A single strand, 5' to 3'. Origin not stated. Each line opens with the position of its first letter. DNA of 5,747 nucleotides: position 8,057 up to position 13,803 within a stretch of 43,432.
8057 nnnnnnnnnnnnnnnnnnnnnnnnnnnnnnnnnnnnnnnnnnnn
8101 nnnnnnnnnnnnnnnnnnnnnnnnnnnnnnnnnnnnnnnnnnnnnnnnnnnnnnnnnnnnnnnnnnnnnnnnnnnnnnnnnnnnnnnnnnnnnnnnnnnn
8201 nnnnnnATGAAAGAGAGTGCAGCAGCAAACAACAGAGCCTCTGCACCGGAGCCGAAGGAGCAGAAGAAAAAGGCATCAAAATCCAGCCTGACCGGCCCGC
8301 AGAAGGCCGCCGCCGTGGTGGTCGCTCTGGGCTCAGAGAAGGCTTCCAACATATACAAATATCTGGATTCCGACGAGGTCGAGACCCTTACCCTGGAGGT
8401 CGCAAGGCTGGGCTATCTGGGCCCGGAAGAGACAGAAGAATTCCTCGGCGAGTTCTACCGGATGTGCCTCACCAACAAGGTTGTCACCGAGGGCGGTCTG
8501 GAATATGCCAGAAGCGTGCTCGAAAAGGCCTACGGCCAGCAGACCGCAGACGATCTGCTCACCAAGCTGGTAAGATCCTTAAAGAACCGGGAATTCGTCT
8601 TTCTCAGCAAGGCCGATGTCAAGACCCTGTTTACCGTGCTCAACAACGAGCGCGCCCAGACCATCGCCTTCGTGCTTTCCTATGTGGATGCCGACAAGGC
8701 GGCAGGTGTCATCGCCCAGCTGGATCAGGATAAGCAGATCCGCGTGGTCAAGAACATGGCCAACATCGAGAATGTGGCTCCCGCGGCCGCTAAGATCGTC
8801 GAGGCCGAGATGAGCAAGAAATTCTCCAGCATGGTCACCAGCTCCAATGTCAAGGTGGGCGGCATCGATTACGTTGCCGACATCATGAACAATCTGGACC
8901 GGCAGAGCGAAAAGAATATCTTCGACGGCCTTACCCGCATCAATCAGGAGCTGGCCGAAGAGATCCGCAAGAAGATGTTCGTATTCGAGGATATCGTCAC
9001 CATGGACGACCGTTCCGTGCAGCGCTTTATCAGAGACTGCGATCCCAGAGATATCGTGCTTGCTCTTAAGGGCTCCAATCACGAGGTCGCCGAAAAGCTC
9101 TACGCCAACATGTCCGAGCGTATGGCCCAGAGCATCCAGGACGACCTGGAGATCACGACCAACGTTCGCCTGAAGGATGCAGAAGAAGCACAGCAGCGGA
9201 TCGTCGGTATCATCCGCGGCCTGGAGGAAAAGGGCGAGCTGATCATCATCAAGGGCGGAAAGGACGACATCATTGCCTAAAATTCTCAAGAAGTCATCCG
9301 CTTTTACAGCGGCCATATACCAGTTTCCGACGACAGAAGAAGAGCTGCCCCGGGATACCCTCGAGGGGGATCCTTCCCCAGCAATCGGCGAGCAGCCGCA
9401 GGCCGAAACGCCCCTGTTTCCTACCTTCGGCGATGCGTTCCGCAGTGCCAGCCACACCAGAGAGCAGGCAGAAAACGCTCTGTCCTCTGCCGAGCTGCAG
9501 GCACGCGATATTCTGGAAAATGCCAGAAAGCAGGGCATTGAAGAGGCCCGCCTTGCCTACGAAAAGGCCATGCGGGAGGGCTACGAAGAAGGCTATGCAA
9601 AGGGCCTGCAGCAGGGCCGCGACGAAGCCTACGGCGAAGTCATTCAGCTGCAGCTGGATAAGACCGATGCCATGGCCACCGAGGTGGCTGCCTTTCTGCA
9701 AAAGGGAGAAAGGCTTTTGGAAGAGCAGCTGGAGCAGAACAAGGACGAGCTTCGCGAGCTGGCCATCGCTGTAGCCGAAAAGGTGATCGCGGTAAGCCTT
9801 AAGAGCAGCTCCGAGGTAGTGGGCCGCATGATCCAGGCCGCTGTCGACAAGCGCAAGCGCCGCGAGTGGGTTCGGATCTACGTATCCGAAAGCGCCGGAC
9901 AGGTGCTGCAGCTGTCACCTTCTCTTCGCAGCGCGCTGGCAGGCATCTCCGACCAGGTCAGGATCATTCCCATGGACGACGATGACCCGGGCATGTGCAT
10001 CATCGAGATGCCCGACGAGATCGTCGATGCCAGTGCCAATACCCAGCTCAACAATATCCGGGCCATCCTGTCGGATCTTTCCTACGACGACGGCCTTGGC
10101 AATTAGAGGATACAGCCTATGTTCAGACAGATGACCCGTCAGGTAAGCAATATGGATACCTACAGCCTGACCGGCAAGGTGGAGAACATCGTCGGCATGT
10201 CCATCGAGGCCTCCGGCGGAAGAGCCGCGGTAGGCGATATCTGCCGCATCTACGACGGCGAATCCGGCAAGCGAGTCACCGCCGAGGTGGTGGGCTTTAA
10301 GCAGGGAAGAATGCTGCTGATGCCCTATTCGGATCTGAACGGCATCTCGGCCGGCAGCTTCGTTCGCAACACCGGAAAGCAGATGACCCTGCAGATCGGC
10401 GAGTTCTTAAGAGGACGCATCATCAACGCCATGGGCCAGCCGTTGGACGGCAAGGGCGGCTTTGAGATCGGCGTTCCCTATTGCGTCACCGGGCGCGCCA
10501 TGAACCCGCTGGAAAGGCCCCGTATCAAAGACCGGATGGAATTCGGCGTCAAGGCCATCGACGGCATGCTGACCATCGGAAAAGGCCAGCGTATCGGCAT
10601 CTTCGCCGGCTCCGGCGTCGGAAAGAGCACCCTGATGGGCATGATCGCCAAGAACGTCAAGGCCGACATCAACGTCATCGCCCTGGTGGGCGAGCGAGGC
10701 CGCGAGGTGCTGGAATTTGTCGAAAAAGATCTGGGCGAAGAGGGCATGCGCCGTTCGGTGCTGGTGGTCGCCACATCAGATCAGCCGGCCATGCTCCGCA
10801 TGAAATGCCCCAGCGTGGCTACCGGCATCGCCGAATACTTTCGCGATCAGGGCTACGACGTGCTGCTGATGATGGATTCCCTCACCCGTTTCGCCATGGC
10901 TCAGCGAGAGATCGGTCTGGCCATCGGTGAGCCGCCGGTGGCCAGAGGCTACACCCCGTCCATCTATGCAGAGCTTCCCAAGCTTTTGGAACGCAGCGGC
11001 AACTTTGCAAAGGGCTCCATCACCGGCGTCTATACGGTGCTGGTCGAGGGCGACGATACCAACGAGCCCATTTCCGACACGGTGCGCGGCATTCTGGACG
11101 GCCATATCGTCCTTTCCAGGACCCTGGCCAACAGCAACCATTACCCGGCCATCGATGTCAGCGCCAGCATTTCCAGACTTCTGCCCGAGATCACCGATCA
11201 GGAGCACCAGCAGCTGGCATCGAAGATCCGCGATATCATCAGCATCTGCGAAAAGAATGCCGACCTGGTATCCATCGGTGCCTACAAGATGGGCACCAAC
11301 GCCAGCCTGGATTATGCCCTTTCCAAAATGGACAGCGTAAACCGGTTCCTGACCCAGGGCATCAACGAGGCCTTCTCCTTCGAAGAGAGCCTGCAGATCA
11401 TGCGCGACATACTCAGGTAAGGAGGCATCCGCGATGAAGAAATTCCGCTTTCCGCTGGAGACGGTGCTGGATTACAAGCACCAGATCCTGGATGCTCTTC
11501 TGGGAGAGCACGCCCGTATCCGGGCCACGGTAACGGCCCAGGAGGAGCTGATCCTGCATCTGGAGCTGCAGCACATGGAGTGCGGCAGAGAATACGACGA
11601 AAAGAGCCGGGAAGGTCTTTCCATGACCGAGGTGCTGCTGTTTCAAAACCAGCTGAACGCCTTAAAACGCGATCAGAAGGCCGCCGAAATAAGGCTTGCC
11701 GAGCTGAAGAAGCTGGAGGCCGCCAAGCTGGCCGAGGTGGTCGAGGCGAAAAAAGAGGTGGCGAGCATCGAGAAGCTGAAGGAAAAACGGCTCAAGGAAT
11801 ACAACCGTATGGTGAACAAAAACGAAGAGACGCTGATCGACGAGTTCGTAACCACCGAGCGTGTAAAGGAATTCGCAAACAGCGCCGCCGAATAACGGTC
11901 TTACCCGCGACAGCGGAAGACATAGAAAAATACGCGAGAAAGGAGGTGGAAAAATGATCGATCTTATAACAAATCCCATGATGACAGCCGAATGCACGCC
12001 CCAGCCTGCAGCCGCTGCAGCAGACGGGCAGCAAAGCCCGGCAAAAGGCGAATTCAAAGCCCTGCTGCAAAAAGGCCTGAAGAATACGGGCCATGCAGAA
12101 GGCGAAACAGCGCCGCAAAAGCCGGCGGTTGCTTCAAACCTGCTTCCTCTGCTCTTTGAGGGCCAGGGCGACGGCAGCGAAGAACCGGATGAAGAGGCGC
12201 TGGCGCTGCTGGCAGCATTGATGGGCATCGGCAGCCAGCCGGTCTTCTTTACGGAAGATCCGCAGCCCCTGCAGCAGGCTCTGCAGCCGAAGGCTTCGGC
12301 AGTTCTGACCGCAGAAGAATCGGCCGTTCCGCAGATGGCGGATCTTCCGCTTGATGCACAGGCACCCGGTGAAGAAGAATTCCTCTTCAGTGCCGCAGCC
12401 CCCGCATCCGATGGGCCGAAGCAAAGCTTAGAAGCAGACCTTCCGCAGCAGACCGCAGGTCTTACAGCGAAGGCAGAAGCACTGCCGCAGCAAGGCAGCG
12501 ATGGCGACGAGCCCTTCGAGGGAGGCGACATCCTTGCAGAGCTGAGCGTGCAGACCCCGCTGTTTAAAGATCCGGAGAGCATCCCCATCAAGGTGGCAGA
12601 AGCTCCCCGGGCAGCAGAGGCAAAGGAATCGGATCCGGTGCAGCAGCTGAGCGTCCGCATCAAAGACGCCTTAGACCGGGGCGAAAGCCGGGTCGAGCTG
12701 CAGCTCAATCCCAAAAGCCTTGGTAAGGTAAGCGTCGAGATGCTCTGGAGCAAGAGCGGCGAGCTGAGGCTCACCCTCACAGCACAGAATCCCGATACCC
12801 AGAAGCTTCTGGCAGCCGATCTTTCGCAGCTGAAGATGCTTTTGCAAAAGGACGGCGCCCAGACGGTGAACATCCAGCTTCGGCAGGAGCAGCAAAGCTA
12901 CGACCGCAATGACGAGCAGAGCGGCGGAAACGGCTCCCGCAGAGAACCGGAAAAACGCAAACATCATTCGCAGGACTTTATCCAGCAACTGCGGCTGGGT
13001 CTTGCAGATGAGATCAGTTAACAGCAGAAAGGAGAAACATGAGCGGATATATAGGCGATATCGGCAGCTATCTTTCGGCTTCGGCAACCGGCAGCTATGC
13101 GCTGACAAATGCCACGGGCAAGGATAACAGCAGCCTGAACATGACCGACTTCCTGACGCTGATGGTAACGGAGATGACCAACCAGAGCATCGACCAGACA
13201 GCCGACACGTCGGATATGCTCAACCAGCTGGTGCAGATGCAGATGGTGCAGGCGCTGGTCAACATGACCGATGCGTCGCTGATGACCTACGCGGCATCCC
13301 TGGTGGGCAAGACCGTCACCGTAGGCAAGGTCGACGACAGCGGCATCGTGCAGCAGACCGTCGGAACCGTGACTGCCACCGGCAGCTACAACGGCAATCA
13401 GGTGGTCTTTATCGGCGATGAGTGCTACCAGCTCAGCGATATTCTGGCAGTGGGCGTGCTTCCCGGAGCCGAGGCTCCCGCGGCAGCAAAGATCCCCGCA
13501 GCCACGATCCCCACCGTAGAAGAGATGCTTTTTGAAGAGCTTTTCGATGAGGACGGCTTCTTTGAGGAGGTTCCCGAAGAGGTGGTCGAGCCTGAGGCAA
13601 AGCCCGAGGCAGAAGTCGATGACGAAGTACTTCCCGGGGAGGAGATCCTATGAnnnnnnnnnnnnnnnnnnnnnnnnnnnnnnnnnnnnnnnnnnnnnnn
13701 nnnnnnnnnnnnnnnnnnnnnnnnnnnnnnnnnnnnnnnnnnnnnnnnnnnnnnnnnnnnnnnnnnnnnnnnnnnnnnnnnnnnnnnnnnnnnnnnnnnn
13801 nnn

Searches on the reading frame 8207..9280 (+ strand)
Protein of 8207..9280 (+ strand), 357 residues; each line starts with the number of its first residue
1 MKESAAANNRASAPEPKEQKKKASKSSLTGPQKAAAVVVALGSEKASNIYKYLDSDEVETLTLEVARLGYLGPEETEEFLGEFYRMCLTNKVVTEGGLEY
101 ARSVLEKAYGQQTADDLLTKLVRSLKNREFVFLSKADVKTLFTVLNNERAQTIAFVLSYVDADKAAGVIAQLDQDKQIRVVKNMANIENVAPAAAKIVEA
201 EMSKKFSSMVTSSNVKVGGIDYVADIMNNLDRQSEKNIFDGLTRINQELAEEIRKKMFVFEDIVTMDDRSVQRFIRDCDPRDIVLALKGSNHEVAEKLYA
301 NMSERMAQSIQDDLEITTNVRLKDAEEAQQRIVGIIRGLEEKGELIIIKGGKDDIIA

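Call 7: search_protein_families(library=pfam, proteins=[window:8207-9280:+])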
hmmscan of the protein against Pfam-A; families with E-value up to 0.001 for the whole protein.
window:8207-9280:+ (357 aa): 4 families
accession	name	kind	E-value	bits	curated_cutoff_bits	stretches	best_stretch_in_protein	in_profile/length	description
PF14842.11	FliG_N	-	3.6e-38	130.8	25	2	28-130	2-104/104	FliG N-terminal domain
PF01706.21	FliG_C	-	4.1e-37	127.2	23.3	1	242-347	3-108/108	FliG C-terminal domain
PF14841.11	FliG_M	-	2.6e-24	85.6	25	1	139-212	2-75/76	FliG middle domain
PF03448.22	MgtE_N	-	1.2e-07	32.6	25.9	0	136-185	16-62/102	MgtE intracellular N domain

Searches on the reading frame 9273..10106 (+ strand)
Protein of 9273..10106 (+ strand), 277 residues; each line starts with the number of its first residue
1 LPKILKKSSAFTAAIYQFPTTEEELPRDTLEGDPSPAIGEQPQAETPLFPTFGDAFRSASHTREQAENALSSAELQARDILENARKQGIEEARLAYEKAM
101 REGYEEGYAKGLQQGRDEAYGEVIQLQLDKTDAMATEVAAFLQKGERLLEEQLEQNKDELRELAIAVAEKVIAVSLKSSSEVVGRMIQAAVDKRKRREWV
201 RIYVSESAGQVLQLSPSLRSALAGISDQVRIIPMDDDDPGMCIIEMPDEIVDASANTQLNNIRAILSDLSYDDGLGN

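Call 7: search_protein_families(library=pfam, proteins=[window:9273-10106:+])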
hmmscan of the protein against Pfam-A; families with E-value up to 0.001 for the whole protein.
window:9273-10106:+ (277 aa): 1 family
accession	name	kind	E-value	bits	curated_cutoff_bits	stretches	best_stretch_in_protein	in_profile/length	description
PF02108.21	FliH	-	2.6e-06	27.8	24.1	1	135-261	4-127/128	Flagellar assembly protein FliH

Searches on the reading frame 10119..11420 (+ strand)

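Call 7: search_protein_families(library=pfam, proteins=[window:10119-11420:+])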
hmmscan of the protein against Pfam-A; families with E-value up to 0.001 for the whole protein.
window:10119-11420:+ (433 aa): 4 families
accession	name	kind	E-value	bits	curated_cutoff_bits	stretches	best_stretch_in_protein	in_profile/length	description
PF00006.31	ATP-synt_ab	-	4.8e-92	307.8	29.5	1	143-352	1-213/213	ATP synthase alpha/beta family, nucleotide-binding domain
PF18269.6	T3SS_ATPase_C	-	5.3e-23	81.1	22.7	1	359-429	1-71/72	T3SS EscN ATPase C-terminal domain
PF02874.29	ATP-synt_ab_N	-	2.5e-06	28.3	20.9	1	23-86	3-69/69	ATP synthase alpha/beta family, beta-barrel domain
PF00005.33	ABC_tran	-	0.00022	22.3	25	1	151-191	6-46/137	ABC transporter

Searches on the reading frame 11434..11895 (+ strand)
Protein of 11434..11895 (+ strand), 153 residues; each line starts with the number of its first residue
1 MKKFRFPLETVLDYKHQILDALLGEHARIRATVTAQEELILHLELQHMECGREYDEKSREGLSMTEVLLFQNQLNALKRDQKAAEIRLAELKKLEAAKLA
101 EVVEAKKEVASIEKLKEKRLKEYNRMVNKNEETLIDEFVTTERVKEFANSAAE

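Call 7: search_protein_families(library=pfam, proteins=[window:11434-11895:+])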
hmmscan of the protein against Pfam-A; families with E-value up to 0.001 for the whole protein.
window:11434-11895:+ (153 aa): 1 family
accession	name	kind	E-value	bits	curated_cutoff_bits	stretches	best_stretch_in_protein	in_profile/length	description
PF02050.21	FliJ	-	2e-08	34.9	28.4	1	24-140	5-120/123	Flagellar FliJ protein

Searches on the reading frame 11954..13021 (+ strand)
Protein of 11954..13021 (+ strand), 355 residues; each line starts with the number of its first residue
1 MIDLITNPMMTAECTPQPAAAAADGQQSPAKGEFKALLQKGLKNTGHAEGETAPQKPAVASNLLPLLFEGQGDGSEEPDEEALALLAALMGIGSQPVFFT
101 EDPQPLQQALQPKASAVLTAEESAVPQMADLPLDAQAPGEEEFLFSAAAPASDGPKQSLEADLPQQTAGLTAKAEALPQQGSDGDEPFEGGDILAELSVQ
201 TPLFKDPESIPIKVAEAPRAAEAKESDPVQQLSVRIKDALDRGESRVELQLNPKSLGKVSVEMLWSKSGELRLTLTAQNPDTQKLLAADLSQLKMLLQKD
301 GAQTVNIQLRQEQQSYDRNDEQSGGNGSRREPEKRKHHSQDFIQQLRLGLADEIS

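Call 22: search_protein_families(library=pfam, proteins=[window:11954-13021:+], max_evalue=0.0001)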
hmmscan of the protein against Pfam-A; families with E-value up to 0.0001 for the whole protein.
window:11954-13021:+ (355 aa): 2 families
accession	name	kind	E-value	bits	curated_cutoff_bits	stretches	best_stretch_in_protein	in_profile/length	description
PF02120.21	Flg_hook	-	1.4e-13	50.9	29.8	1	236-315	4-82/85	Flagellar hook-length control protein FliK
PF09483.15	HpaP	-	1.8e-05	25.2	23.8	1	237-308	15-88/90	Type III secretion protein (HpaP)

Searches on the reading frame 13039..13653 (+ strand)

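Call 22: search_protein_families(library=pfam, proteins=[window:13039-13653:+], max_evalue=0.0001)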
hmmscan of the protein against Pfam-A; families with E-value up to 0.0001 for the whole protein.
window:13039-13653:+ (204 aa): 1 family
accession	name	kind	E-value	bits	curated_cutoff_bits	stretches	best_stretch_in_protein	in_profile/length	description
PF03963.19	FlgD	-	1.3e-09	38.5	27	1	13-78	6-71/75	Flagellar hook capping protein - N-terminal region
